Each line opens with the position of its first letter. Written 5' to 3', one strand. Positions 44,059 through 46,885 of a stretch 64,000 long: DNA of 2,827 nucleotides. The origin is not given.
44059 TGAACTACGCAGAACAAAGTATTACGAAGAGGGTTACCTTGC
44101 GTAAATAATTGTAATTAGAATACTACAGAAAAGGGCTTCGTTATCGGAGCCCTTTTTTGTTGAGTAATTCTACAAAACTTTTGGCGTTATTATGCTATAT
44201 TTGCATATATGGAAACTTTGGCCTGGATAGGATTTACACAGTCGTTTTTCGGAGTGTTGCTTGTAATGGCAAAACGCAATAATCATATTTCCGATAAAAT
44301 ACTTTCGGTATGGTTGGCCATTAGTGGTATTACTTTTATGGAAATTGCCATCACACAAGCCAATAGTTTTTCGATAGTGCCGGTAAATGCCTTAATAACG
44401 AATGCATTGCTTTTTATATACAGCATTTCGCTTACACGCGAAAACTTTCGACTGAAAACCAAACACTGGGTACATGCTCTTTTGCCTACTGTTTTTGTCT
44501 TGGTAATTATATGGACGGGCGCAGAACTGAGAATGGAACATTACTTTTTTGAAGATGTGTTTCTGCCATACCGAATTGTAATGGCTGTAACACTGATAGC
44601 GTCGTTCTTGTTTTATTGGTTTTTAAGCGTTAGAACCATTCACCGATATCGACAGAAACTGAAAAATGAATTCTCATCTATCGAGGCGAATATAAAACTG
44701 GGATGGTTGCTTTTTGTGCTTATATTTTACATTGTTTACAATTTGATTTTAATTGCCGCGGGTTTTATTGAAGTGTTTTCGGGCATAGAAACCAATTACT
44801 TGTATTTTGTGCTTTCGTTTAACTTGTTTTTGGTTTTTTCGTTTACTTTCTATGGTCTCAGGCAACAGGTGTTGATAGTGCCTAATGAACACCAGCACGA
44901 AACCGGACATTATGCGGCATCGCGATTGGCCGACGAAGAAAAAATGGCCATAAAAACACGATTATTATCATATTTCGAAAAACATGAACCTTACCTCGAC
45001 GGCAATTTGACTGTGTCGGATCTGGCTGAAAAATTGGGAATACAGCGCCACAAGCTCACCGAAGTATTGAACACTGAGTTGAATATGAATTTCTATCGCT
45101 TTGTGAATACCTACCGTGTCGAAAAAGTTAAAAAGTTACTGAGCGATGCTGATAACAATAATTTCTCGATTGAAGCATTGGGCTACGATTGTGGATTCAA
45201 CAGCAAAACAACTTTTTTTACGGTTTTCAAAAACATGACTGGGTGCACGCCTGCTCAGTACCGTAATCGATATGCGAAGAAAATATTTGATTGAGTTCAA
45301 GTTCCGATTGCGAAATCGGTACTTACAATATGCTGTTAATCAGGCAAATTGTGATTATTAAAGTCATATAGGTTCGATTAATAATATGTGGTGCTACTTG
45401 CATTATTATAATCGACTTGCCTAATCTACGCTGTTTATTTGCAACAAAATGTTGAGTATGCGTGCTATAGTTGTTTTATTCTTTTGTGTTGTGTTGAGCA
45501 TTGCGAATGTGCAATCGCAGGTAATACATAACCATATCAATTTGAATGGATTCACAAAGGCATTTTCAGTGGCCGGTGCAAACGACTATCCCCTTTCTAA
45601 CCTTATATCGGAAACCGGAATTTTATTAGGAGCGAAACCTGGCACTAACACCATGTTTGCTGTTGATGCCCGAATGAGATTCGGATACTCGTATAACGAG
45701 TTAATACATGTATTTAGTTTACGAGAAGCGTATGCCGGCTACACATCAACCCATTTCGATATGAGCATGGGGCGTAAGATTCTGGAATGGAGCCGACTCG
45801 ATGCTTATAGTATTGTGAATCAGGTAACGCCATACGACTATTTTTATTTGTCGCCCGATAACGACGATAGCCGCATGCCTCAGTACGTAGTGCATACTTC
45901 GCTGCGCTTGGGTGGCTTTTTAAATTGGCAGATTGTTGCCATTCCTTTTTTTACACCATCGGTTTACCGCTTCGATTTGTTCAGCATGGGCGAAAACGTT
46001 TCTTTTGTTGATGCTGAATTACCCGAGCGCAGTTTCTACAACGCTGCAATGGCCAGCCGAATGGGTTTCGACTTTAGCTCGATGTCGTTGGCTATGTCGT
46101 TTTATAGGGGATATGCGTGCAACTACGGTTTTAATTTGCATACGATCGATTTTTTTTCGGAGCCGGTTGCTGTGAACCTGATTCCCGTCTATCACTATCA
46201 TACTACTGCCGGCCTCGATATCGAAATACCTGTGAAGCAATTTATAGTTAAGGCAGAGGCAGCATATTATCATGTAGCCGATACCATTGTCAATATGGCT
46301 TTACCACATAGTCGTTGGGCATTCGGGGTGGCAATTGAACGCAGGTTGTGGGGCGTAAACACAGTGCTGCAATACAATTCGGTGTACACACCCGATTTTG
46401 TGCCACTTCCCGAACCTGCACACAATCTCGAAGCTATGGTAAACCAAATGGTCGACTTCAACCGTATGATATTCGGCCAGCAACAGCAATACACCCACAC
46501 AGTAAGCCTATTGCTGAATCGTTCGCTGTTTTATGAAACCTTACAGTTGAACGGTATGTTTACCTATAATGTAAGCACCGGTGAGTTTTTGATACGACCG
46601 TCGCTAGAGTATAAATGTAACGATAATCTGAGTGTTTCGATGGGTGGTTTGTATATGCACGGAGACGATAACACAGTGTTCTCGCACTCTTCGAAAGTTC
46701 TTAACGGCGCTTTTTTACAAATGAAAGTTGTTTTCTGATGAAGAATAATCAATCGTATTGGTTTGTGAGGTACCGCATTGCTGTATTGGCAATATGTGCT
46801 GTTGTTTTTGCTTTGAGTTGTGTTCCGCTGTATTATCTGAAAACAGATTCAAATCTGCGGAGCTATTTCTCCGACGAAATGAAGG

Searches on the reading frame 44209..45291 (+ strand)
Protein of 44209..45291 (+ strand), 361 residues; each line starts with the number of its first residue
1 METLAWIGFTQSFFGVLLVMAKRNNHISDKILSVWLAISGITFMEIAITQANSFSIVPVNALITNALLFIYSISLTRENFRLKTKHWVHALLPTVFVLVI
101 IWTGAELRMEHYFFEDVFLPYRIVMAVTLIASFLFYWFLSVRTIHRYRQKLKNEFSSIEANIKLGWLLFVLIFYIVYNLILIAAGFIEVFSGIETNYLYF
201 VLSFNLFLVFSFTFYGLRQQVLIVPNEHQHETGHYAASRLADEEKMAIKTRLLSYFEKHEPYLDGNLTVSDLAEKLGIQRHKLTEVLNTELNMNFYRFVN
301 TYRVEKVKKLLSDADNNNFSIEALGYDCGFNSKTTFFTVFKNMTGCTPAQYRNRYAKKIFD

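Call 14: find_encoding_contigs(protein=window:44209-45291:+, flank=10000, max_places=10)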
Protein window:44209-45291:+ (361 aa): 8 contigs read that carry it; 3 places shown.
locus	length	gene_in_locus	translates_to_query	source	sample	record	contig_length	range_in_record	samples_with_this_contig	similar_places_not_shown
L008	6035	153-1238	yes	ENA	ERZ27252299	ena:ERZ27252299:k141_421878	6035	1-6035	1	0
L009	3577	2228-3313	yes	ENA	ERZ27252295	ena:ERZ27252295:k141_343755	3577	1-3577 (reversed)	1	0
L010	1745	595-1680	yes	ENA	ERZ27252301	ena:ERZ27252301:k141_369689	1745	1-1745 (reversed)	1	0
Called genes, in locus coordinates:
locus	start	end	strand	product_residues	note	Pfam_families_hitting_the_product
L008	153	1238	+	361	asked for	PF12833:HTH_18, PF00165:HTH_AraC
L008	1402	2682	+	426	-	-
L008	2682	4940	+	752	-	PF03176:MMPL, PF00873:ACR_tran (weak), PF03176:MMPL, PF00873:ACR_tran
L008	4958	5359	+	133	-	PF09912:DUF2141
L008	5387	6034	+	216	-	?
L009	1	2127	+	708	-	?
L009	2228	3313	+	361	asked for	PF12833:HTH_18, PF00165:HTH_AraC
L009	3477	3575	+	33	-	?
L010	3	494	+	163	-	?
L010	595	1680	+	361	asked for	PF12833:HTH_18, PF00165:HTH_AraC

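Call 26: find_homologous_proteins(query=window:44209-45291:+, max_evalue=1e-30)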
Query window:44209-45291:+ (361 aa): 125 proteins with E <= 1e-30 among 4309 candidates; the best 120 are listed.
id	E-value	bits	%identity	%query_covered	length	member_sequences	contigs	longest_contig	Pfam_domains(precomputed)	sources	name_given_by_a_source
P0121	5.9e-228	774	97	99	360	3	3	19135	PF12833.14,PF00165.30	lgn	-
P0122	4.4e-158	544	68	99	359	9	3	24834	PF12833.14,PF00165.30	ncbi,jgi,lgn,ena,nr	ncbi:MAG TPA: helix-turn-helix domain-containing protein [Bacteroidales bacterium]|nr:helix-turn-hel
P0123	5.9e-155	534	65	99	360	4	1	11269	PF12833.14,PF00165.30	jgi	-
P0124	1.1e-154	533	67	99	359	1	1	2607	PF12833.14,PF00165.30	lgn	-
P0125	4.1e-145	502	97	65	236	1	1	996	PF12833.14,PF00165.30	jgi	-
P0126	1.0e-85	306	41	98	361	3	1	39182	PF12833.14,PF00165.30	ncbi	-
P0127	2.2e-85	305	42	98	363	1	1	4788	PF12833.14,PF00165.30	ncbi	-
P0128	5.0e-84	301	42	99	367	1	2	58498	PF12833.14,PF00165.30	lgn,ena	-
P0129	4.0e-83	298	43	98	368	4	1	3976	PF12833.14,PF00165.30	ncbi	-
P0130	2.1e-80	289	42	98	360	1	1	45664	PF12833.14,PF00165.30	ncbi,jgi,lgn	-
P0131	3.3e-80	288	42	99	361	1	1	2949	PF12833.14,PF00165.30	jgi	-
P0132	5.0e-80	288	42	98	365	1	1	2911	PF12833.14,PF00165.30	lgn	-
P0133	7.0e-80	287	42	98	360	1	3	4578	PF12833.14,PF00165.30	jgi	jgi:AraC-like DNA-binding protein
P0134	8.8e-79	283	41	98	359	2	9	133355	PF12833.14,PF00165.30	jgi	jgi:AraC-like DNA-binding protein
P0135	1.5e-78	283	40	99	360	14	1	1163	PF12833.14,PF00165.30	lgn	-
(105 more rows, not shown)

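Call 27: find_encoding_contigs(protein=P0121, flank=10000, max_places=10)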
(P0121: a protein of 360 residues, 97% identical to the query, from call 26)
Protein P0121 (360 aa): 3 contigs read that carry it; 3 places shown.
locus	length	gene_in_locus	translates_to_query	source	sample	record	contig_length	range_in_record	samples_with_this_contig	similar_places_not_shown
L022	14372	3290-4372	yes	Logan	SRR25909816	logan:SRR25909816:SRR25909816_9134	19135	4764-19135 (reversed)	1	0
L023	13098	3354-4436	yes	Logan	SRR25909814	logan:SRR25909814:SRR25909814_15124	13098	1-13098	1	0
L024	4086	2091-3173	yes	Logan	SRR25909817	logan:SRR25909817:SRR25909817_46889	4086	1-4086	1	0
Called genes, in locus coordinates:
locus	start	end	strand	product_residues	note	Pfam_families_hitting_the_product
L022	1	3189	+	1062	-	?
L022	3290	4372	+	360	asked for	PF12833:HTH_18, PF00165:HTH_AraC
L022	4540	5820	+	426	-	-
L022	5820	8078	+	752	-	PF03176:MMPL, PF00873:ACR_tran (weak), PF03176:MMPL, PF00873:ACR_tran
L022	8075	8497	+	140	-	PF09912:DUF2141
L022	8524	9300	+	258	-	PF07044:DUF1329, PF17131:TP_0789-like, PF07044:DUF1329 (weak)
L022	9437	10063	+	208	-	PF21948:LplA-B_cat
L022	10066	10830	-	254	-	PF08501:Shikimate_dh_N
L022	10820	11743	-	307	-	PF04018:VCA0040-like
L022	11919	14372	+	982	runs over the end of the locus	PF01565:FAD_binding_4, PF02913:FAD-oxidase_C, PF13183:Fer4_8, PF13534:Fer4_17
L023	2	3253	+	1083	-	?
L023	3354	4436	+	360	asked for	PF12833:HTH_18, PF00165:HTH_AraC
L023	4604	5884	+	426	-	-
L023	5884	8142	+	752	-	PF03176:MMPL, PF00873:ACR_tran (weak), PF03176:MMPL, PF00873:ACR_tran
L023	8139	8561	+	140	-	PF09912:DUF2141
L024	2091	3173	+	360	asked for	PF12833:HTH_18, PF00165:HTH_AraC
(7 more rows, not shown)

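Call 28: find_encoding_contigs(protein=P0122, flank=10000, max_places=10)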
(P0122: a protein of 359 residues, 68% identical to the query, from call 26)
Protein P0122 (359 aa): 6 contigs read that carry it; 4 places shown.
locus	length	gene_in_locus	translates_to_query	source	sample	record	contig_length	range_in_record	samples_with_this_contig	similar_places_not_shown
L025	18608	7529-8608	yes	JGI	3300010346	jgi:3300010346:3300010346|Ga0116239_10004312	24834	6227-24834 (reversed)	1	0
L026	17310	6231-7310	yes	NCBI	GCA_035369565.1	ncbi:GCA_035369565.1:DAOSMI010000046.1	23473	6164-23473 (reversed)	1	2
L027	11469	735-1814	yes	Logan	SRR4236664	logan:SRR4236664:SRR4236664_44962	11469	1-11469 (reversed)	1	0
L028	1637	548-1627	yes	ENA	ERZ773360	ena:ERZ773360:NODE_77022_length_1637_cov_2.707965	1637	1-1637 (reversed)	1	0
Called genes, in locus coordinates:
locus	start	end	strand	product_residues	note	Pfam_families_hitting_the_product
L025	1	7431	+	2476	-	?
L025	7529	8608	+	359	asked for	PF12833:HTH_18, PF00165:HTH_AraC (weak)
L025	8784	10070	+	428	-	-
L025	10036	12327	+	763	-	PF03176:MMPL, PF00873:ACR_tran (weak), PF02460:Patched (weak), PF12349:Sterol-sensing (weak)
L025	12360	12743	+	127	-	PF09912:DUF2141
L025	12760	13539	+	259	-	PF07044:DUF1329, PF17131:TP_0789-like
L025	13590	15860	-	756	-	PF05359:DUF748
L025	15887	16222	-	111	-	-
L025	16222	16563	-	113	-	-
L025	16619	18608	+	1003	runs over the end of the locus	PF00072:Response_reg (weak), PF01326:PPDK_N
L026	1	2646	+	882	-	PF16656:Pur_ac_phosph_N (faint), PF07675:Cleaved_Adhesin, PF00041:fn3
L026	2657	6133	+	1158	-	PF20009:GEVED, PF00041:fn3, PF07675:Cleaved_Adhesin, PF18962:Por_Secre_tail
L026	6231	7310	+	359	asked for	PF12833:HTH_18, PF00165:HTH_AraC (weak)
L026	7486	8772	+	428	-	-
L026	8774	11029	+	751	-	PF03176:MMPL, PF00873:ACR_tran (weak), PF02460:Patched (weak), PF12349:Sterol-sensing (weak)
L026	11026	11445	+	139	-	PF09912:DUF2141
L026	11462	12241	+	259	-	PF07044:DUF1329, PF17131:TP_0789-like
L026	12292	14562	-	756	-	PF05359:DUF748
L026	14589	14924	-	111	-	-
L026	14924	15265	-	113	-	-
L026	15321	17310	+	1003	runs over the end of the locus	PF00072:Response_reg (weak), PF01326:PPDK_N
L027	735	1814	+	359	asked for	PF12833:HTH_18, PF00165:HTH_AraC (weak)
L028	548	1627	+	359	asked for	PF12833:HTH_18, PF00165:HTH_AraC (weak)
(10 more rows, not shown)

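Call 32: search_protein_families(library=ncbifam, proteins=[L025:1-7428:+, L026:1-2643:+, L026:2657-6130:+], max_evalue=0.001)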
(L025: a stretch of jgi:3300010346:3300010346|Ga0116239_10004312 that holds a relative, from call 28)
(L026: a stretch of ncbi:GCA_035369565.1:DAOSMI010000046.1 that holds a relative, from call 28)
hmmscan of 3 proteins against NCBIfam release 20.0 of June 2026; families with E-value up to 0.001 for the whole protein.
L025:1-7428:+ (2476 aa): 3 families
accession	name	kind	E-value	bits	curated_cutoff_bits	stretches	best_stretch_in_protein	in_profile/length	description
NF038128.1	choice_anch_J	domain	8.1e-66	221.2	30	5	1023-1175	2-162/162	choice-of-anchor J domain-containing protein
NF041611.1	exoglucan_CbhB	equivalog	1.3e-14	53.3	1950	3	283-380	707-794/997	exoglucanase CbhB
TIGR04183.1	Por_Secre_tail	domain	4.4e-10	39.4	23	1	2399-2472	1-69/72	T9SS type A sorting domain-containing protein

L026:1-2643:+ (881 aa): 2 families
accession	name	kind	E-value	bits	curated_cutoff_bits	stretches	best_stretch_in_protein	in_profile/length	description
NF038128.1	choice_anch_J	domain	2.5e-36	125.3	30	3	593-745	2-162/162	choice-of-anchor J domain-containing protein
NF041611.1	exoglucan_CbhB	equivalog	9.5e-13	47.1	1950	2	401-585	708-888/997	exoglucanase CbhB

L026:2657-6130:+ (1158 aa): 3 families
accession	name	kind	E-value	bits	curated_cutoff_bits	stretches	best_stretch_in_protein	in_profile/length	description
NF038128.1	choice_anch_J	domain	3.1e-20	73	30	1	213-360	2-161/162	choice-of-anchor J domain-containing protein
TIGR04183.1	Por_Secre_tail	domain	6.4e-10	38.9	23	1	1081-1154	1-69/72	T9SS type A sorting domain-containing protein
NF038113.1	T9SSA_dep_M36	equivalog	3.1e-08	32.2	885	1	1073-1155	787-867/869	T9SS-dependent M36 family metallopeptidase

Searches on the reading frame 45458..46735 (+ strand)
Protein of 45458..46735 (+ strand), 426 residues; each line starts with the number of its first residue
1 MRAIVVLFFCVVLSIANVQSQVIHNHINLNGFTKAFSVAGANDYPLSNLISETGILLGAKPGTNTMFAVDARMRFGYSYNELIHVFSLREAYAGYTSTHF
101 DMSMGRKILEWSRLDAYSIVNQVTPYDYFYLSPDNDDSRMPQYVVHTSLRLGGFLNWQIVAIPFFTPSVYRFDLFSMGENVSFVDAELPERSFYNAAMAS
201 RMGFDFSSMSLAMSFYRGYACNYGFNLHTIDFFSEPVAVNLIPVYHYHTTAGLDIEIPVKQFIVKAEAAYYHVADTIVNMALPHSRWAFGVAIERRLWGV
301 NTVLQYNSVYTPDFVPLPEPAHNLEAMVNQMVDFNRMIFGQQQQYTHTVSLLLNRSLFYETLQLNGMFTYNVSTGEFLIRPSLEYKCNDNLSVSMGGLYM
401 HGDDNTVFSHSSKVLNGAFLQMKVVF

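Call 25: find_encoding_contigs(protein=window:45458-46735:+, flank=10000, max_places=10)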
Protein window:45458-46735:+ (426 aa): 8 contigs read that carry it; 3 places shown.
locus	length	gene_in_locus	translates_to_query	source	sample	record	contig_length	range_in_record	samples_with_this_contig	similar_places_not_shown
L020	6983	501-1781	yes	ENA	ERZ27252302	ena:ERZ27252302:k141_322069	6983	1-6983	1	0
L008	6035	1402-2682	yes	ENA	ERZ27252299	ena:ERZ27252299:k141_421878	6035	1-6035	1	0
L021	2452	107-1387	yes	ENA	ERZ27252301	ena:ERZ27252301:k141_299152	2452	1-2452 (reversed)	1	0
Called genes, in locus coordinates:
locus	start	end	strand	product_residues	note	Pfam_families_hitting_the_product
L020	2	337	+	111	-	?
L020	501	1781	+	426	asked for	-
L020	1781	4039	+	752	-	PF03176:MMPL, PF00873:ACR_tran (weak), PF03176:MMPL, PF00873:ACR_tran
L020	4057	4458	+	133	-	PF09912:DUF2141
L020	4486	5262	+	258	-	PF07044:DUF1329, PF17131:TP_0789-like, PF07044:DUF1329 (weak)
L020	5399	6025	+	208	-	PF21948:LplA-B_cat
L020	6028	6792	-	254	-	PF08501:Shikimate_dh_N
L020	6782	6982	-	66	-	?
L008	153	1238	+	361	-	PF12833:HTH_18, PF00165:HTH_AraC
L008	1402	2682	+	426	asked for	-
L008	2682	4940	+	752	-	PF03176:MMPL, PF00873:ACR_tran (weak), PF03176:MMPL, PF00873:ACR_tran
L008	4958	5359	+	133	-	PF09912:DUF2141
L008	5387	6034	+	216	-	?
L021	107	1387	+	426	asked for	-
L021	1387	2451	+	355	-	?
